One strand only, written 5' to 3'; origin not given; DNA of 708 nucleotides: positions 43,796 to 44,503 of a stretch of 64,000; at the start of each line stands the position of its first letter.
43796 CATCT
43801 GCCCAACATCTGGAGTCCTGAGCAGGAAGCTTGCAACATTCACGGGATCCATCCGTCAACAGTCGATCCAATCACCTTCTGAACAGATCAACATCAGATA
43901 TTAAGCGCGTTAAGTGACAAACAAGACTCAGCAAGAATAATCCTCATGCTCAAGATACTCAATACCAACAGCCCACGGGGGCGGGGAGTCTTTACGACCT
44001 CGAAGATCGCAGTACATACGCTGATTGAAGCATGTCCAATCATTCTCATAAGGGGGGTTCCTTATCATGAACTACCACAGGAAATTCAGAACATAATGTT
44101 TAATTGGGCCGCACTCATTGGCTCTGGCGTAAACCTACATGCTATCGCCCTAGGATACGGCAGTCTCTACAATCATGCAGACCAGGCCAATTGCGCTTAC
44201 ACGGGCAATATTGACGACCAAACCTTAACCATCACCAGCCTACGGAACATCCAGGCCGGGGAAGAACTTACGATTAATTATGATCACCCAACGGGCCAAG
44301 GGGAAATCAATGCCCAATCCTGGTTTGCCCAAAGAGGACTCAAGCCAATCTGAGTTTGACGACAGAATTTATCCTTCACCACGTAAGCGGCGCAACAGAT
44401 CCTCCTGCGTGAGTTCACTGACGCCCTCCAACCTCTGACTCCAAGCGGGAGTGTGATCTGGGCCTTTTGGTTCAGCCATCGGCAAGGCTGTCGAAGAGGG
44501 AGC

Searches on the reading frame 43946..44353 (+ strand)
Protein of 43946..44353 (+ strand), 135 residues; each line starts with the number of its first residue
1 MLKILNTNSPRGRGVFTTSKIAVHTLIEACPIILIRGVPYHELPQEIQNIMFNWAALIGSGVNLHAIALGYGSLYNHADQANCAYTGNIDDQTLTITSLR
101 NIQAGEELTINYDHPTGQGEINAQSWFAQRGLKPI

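Call 9: search_protein_families(library=pfam, proteins=[window:43946-44353:+])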
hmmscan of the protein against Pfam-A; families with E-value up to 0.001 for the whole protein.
window:43946-44353:+ (135 aa): 1 family
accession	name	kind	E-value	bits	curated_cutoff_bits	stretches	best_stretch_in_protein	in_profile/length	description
PF00856.33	SET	-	2.2e-12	47.8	22.4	1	12-112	1-104/105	SET domain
